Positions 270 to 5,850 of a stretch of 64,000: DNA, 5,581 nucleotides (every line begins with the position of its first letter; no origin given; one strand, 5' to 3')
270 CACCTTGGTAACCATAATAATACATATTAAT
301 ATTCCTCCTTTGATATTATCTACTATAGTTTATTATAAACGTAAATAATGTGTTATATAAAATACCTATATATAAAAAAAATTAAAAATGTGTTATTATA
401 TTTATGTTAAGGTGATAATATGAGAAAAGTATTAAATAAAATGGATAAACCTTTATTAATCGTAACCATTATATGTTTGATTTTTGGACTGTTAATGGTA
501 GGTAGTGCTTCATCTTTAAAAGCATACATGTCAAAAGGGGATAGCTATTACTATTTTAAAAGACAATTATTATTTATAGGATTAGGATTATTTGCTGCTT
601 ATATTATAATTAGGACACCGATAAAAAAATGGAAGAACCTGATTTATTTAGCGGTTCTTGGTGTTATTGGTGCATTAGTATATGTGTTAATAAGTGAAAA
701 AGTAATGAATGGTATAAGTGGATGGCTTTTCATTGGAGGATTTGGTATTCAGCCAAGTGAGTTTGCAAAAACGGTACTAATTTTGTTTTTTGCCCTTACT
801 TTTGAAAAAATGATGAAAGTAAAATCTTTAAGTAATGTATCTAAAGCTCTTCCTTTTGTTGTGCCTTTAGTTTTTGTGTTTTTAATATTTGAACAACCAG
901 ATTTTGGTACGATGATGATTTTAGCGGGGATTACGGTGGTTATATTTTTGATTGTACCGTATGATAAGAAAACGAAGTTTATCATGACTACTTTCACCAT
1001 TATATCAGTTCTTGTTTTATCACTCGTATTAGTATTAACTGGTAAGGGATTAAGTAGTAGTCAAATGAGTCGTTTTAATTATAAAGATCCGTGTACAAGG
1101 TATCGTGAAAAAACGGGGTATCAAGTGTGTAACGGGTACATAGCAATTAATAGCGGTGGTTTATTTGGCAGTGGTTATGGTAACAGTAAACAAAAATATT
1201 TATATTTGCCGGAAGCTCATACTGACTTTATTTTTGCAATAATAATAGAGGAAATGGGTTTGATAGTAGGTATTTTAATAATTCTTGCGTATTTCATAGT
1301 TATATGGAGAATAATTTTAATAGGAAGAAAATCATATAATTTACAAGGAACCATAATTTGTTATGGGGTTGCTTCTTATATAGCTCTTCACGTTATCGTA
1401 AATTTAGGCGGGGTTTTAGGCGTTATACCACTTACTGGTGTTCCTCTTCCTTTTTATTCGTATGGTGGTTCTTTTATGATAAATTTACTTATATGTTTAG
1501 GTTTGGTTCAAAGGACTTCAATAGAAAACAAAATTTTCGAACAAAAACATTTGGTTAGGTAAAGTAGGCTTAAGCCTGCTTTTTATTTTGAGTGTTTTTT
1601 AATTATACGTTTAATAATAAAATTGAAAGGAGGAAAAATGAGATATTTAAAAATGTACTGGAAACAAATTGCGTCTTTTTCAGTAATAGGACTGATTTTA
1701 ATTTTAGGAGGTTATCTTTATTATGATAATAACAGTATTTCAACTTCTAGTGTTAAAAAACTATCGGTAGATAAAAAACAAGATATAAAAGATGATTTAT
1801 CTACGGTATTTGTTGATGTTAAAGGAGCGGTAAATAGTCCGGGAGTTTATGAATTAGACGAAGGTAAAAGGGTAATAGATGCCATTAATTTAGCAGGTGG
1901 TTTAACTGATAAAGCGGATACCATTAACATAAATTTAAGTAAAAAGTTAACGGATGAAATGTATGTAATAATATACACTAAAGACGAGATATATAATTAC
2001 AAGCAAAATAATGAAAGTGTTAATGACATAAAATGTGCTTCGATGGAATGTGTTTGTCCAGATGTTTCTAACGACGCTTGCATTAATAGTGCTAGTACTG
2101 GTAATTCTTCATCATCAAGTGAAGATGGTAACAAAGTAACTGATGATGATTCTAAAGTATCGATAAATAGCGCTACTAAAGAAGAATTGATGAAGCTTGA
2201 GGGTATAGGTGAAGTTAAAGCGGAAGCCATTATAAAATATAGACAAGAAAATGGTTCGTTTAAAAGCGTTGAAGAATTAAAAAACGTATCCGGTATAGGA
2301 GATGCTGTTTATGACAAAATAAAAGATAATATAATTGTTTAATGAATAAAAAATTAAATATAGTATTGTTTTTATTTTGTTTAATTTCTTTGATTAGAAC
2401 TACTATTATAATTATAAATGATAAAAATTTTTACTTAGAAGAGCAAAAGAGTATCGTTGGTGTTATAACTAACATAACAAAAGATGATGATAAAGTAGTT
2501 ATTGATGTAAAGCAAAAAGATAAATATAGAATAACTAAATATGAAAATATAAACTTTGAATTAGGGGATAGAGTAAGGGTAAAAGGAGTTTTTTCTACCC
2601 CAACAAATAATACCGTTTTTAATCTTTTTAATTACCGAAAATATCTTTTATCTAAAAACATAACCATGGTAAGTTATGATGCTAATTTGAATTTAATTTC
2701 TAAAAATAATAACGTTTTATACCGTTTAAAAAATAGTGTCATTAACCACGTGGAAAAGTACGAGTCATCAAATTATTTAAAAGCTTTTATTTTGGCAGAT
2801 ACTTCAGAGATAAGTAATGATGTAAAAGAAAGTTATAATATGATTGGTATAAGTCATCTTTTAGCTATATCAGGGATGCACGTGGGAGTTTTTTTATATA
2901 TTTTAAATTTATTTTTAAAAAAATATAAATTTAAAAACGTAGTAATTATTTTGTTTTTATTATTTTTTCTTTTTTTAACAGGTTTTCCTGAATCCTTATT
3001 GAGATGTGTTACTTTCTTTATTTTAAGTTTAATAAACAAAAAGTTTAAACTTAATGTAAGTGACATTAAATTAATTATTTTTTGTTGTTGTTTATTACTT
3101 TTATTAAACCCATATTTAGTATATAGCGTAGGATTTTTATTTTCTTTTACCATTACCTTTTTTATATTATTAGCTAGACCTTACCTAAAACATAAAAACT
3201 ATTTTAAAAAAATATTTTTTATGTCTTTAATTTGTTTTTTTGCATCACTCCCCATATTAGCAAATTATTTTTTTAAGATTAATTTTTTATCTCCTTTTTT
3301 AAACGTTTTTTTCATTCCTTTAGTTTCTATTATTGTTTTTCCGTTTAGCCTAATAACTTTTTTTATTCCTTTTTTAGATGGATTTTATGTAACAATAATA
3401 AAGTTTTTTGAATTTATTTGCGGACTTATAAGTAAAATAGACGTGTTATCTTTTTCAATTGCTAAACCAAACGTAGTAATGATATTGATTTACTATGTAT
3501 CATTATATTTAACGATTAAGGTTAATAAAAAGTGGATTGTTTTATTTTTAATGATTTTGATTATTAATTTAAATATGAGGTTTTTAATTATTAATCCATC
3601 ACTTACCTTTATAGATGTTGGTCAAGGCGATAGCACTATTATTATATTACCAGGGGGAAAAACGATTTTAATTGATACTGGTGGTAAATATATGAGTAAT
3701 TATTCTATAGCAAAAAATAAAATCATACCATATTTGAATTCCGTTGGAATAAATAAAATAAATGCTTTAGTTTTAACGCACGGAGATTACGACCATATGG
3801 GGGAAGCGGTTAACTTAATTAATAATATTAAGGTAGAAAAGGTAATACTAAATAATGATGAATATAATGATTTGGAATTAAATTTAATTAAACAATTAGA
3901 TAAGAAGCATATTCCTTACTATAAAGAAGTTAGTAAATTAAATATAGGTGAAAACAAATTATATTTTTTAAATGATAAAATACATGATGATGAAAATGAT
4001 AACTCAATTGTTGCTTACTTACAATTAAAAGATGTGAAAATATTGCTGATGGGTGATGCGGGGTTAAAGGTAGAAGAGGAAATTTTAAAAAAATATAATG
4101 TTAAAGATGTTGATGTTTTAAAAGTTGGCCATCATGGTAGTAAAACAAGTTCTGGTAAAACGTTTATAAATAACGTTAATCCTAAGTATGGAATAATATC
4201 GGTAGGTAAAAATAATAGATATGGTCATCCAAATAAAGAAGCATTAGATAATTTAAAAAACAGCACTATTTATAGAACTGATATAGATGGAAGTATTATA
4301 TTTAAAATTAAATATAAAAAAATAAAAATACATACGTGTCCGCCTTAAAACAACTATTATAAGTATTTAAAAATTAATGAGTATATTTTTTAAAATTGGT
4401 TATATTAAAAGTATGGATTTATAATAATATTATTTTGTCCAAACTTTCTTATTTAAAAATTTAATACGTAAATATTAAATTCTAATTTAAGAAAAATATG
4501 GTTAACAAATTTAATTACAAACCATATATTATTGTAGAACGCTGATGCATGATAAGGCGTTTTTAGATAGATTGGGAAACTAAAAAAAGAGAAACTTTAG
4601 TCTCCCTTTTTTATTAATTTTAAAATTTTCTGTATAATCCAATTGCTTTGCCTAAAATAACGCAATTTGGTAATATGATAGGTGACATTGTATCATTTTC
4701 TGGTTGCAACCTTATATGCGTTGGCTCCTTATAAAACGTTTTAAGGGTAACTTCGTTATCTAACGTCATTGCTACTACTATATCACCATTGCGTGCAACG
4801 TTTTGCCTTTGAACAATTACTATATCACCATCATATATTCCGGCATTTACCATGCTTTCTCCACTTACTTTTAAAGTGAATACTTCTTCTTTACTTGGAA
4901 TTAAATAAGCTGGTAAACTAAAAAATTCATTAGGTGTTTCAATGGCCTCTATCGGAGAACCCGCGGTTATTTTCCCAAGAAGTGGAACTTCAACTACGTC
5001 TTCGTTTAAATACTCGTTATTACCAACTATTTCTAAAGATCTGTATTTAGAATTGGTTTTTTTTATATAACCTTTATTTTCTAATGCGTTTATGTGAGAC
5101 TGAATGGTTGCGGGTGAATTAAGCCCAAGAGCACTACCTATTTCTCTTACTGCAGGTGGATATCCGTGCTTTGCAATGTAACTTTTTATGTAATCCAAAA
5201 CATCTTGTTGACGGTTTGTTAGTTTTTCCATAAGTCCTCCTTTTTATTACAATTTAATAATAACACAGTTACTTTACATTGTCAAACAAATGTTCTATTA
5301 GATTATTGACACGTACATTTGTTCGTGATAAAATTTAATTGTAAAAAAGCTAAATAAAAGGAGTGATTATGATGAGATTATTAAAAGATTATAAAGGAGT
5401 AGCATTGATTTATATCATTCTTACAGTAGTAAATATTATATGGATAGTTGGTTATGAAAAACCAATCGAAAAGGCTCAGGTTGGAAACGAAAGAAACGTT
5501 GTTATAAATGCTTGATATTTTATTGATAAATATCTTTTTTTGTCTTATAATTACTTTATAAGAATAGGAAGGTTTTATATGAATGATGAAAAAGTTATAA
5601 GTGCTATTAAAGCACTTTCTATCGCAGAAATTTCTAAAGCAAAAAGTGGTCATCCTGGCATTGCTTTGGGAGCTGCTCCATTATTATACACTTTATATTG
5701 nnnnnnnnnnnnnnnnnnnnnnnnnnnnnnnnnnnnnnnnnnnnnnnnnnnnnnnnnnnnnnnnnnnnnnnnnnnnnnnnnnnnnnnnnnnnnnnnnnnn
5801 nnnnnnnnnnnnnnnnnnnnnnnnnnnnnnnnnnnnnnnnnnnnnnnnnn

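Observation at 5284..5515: SOS-box-controlled 48-aa single-TM mini-gene in the yneA position, divergent from lexA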

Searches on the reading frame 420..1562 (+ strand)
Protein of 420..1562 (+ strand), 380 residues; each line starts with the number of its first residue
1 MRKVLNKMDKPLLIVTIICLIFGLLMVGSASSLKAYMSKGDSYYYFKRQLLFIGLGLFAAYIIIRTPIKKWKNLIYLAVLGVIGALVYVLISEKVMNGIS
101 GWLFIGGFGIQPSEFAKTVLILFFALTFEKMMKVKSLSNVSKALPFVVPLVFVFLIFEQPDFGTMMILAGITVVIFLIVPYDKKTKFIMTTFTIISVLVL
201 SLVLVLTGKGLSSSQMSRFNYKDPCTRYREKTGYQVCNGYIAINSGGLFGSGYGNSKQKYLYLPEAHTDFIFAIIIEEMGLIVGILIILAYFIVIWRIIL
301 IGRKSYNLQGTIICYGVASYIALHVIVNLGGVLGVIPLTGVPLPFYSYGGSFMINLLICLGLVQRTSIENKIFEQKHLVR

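Call 26: search_protein_families(library=pfam, proteins=[window:420-1562:+], max_evalue=0.00001)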
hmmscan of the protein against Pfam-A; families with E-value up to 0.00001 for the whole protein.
window:420-1562:+ (380 aa): 1 family
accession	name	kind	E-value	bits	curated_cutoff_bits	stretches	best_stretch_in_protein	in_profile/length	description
PF01098.24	FTSW_RODA_SPOVE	-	1.9e-80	271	26.4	1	12-370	4-354/356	Cell cycle protein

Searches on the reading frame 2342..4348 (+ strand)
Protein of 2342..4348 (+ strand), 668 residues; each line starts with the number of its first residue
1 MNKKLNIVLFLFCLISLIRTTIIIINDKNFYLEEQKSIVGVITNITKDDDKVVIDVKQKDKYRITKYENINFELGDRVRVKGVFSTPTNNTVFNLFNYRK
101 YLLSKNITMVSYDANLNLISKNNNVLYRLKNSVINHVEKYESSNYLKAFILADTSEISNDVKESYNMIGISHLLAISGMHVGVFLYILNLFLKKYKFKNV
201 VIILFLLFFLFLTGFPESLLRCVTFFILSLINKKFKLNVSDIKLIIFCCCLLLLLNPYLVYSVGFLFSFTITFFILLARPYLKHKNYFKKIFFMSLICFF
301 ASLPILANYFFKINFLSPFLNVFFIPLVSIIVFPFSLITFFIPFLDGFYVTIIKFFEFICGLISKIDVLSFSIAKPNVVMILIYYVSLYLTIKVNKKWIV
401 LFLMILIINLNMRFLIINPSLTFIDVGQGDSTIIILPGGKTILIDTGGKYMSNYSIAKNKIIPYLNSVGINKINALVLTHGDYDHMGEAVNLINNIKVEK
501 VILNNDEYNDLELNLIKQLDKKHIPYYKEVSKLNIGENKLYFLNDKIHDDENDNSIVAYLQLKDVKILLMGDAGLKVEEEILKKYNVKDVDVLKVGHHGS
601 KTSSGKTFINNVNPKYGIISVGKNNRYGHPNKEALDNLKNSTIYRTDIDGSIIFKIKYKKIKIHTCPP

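Call 7: search_protein_families(library=pfam, proteins=[window:2342-4348:+], max_evalue=1)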
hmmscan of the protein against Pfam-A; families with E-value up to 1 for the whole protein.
window:2342-4348:+ (668 aa): 7 families
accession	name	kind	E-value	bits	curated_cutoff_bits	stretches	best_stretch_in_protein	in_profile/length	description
PF03772.21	Competence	-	1.9e-45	155.8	23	1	150-394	2-266/270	Competence protein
PF00753.33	Lactamase_B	-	5.3e-20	72.6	22.7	1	425-622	2-195/196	Metallo-beta-lactamase superfamily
PF13567.11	DUF4131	-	6.5e-08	32.9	31.6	1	8-108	38-154/165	Domain of unknown function (DUF4131)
PF13483.12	Lactamase_B_3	-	0.0023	18.4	24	1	429-612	6-148/160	Beta-lactamase superfamily domain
PF19583.5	ODP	-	0.006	16.9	27.2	1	433-545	6-112/194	ODP family beta lactamase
PF12706.13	Lactamase_B_2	-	0.0085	16.1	27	1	441-494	2-52/200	Beta-lactamase superfamily domain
PF19135.5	DUF5818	-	0.27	11.3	27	1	46-85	5-44/57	Protein of unknown function (DUF5818)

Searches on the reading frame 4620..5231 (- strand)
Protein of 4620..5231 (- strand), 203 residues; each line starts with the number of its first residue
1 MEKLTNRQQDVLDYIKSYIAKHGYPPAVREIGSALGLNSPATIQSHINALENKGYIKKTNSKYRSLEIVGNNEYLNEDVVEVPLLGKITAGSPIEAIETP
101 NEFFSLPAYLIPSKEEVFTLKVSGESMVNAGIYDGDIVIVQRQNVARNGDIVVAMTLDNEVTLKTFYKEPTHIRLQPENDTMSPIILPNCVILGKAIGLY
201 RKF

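Call 7: search_protein_families(library=pfam, proteins=[window:4620-5231:-], max_evalue=1)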
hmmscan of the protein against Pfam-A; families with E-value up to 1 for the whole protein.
window:4620-5231:- (203 aa): 14 families
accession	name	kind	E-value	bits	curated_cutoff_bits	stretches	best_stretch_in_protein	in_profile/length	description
PF00717.28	Peptidase_S24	-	3.3e-32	111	23.3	1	83-197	1-116/116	Peptidase S24-like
PF01726.22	LexA_DNA_bind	-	6.8e-26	90.3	23.7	1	1-64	1-64/65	LexA DNA binding domain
PF12802.13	MarR_2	-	0.00096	19.7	27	1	18-61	13-55/61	MarR family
PF13412.12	HTH_24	-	0.0046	16.9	21.9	1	31-57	23-48/48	Winged helix-turn-helix DNA-binding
PF13730.12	HTH_36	-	0.0088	16.3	25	1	27-56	27-55/55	Helix-turn-helix domain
PF22381.2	Staph_reg_Sar_Rot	-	0.029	14.9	27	1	4-61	12-63/85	Transcriptional regulator SarA/Rot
PF02514.21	CobN-Mg_chel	-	0.064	11.5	24.5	1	21-56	259-294/1090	CobN/Magnesium Chelatase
PF01047.28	MarR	-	0.11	12.9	24.6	1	28-61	20-52/59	MarR family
PF01978.25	TrmB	-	0.11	12.8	25.6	1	28-65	25-61/68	Sugar-specific transcriptional regulator TrmB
PF01325.25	Fe_dep_repress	-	0.15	12.8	26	1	3-58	1-54/60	Iron dependent repressor, N-terminal DNA binding domain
PF04358.19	DsrC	-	0.18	12.7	24.9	1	3-58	36-93/107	DsrC like protein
PF08784.17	RPA_C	-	0.2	12.8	22.6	1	3-56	48-99/106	Replication protein A C terminal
PF01022.26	HTH_5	-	0.22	11.9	22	1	28-58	18-47/47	Bacterial regulatory protein, arsR family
PF20208.3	ARPP-1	-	0.33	10.7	27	0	113-155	47-89/297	ARG and Rhodanese-Phosphatase-superfamily-associated Protein domain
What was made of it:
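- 4620..5231 (-): lexA coding sequence (203 aa). Pfam LexA_DNA_bind (E 6.8e-26) and Peptidase_S24 (E 3.3e-32) (call 7).
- Checked: lexA: 4620-5231, minus strand, with Pfam LexA_DNA_bind and Peptidase_S24 domains (call 7).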

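Call 52: find_homologous_proteins(query=window:4620-5231:-, max_evalue=1e-30)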
Query window:4620-5231:- (203 aa): 7995 proteins with E <= 1e-30 among 8000 candidates; the best 120 are listed.
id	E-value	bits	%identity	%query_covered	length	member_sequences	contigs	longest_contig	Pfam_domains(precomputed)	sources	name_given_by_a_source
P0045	3.1e-125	433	98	100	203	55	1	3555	PF00717.29,PF01726.23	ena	-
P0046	4.0e-117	407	90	100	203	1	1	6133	PF00717.29,PF01726.23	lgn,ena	-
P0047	7.4e-117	406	90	100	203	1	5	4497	PF00717.29,PF01726.23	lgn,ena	-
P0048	1.8e-116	404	89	100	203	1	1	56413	PF00717.29,PF01726.23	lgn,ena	-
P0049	4.0e-116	403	90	100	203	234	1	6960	PF00717.29,PF01726.23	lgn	-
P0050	8.2e-116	402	89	100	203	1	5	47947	PF00717.29,PF01726.23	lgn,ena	-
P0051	1.0e-115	402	89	100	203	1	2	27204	PF00717.29,PF01726.23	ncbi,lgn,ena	-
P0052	1.1e-115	402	88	100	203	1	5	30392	PF00717.29,PF01726.23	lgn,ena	-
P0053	1.2e-115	402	89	100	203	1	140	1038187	PF00717.29,PF01726.23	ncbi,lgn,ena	-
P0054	1.3e-115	402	90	100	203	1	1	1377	PF00717.29,PF01726.23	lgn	-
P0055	1.3e-115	402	89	100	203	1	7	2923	PF00717.29,PF01726.23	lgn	-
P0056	1.7e-115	401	88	100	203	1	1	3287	PF00717.29,PF01726.23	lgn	-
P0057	2.2e-115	401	88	100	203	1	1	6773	PF00717.29,PF01726.23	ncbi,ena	-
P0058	2.5e-115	401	90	100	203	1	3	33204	PF00717.29,PF01726.23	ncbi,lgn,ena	-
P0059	2.6e-115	401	89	100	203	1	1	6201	PF00717.29,PF01726.23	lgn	-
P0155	2.5e-99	348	75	100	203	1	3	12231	PF00717.29,PF01726.23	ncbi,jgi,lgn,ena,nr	ncbi:MAG TPA: transcriptional repressor LexA [Bacilli bacterium]|nr:transcriptional repressor LexA [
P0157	2.3e-97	342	74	100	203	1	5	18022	PF00717.29,PF01726.23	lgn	-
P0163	2.0e-96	339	74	100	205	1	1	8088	PF13412.13,PF00717.29,PF01726.23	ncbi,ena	-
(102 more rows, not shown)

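Call 53: find_encoding_contigs(protein=P0155, flank=3000, max_places=1)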
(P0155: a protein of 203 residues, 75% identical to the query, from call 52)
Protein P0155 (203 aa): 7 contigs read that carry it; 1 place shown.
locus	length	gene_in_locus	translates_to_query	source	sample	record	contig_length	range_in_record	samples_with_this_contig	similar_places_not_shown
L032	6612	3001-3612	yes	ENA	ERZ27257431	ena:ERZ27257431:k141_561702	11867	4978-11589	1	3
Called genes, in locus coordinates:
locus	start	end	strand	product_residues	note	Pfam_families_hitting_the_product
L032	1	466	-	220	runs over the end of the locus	-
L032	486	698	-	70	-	PF03672:UPF0154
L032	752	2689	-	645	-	PF00456:Transketolase_N, PF02779:Transket_pyr, PF02780:Transketolase_C, PF22613:Transketolase_C_1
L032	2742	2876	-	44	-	-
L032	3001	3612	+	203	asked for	PF01726:LexA_DNA_bind, PF00717:Peptidase_S24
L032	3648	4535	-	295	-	PF17761:DUF1016_N, PF06250:YhcG_C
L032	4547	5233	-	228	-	PF00753:Lactamase_B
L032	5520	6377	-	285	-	PF04439:Adenyl_transf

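Call 54: find_encoding_contigs(protein=P0157, flank=3000, max_places=1)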
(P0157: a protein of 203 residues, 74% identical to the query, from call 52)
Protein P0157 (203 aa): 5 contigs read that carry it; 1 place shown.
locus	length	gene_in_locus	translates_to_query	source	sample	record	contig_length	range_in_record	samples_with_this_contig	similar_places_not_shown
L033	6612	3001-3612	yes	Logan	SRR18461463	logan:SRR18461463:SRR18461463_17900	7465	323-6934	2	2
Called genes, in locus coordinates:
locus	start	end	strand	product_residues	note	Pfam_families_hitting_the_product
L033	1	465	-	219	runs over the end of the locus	-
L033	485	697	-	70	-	PF03672:UPF0154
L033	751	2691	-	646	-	PF00456:Transketolase_N, PF02779:Transket_pyr, PF02780:Transketolase_C, PF22613:Transketolase_C_1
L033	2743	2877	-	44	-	-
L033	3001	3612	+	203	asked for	PF01726:LexA_DNA_bind, PF00717:Peptidase_S24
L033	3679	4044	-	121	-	-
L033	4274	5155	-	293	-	PF17761:DUF1016_N, PF06250:YhcG_C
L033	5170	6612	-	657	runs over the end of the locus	?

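Call 55: find_encoding_contigs(protein=P0163, flank=3000, max_places=1)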
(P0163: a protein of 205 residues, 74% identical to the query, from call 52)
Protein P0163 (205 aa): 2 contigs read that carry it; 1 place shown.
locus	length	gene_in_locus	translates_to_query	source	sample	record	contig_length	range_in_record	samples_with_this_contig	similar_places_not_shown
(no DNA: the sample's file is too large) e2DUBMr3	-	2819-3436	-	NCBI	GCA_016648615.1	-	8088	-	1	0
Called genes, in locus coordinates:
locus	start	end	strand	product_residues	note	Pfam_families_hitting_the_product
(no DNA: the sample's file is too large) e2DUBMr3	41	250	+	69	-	PF00830:Ribosomal_L28 (weak)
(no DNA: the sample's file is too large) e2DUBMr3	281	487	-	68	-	PF01192:RNA_pol_Rpb6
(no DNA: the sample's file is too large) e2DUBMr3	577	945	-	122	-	-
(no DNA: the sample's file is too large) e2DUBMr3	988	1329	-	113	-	PF04266:ASCH (weak)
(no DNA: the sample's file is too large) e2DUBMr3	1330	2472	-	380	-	PF06925:MGDG_synth, PF04101:Glyco_tran_28_C (weak), PF00534:Glycos_transf_1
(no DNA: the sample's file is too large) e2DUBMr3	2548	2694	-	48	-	-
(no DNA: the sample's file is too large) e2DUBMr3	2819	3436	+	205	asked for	PF01726:LexA_DNA_bind, PF13412:HTH_24 (faint), PF00717:Peptidase_S24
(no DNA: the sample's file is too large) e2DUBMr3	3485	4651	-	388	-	PF01694:Rhomboid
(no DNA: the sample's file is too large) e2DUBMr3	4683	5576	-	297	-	PF01479:S4, PF00849:PseudoU_synth_2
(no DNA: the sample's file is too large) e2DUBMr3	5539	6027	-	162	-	PF01252:Peptidase_A8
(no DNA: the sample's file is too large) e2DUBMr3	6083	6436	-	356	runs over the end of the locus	-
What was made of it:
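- Tried and rejected: DNA for the GCA_016648615.1 locus was unavailable (call 55).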

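Call 74: find_related_loci(query=P0163, collection=metagenome_contigs, flank=2500)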
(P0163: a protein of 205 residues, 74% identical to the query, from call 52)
Query P0163 (205 aa) in metagenome_contigs; peptide patterns used: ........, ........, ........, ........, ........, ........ (x = any residue, [..] = any of these).
600 stretches matched a pattern (row limit reached: there are more); 562 encode a relative of the query (tblastn E <= 1e-3); the best 80 are kept; 80 distinct loci.
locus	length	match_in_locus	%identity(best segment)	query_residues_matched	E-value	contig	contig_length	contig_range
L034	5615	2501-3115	100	1-205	3e-138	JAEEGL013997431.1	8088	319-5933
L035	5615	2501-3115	97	1-205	8e-135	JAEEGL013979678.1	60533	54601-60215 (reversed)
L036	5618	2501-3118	86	1-205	1e-119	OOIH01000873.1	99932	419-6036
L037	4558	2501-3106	85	4-205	2e-118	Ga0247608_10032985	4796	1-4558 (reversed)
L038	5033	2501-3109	83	4-205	2e-116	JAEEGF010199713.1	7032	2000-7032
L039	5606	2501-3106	76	4-205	5e-109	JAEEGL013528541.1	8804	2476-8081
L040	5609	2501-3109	72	3-205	5e-102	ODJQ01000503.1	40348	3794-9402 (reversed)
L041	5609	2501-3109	72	3-205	3e-102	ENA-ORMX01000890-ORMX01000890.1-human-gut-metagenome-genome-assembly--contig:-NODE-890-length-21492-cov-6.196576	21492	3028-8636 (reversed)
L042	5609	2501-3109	72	3-205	3e-102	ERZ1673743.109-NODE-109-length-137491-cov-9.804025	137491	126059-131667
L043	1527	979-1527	82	1-182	4e-109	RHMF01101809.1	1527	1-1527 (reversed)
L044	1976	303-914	75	1-204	8e-107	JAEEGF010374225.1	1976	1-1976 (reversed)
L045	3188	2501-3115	75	1-205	9e-101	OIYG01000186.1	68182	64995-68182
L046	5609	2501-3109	73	3-205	2e-98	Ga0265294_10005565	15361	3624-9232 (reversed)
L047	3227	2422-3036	67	1-205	7e-99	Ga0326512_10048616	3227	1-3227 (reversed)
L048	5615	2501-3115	68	1-205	2e-97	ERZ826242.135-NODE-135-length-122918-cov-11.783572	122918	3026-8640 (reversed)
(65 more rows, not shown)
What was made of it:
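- Tried and rejected: It was recovered through the metagenome scan as L034 (call 74).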

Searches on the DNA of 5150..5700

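Call 44: search_rna_families(source=window, start=5150, end=5700, threshold=evalue, max_evalue=1)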
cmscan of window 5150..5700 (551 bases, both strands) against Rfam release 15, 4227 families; matches with E-value up to 1: 0.
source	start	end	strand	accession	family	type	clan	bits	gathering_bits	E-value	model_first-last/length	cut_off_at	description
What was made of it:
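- On Type I toxin of the SOS regulon (TisB/DinQ-like): No Rfam match (call 44).
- No Rfam match in 5150-5700 (call 44).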
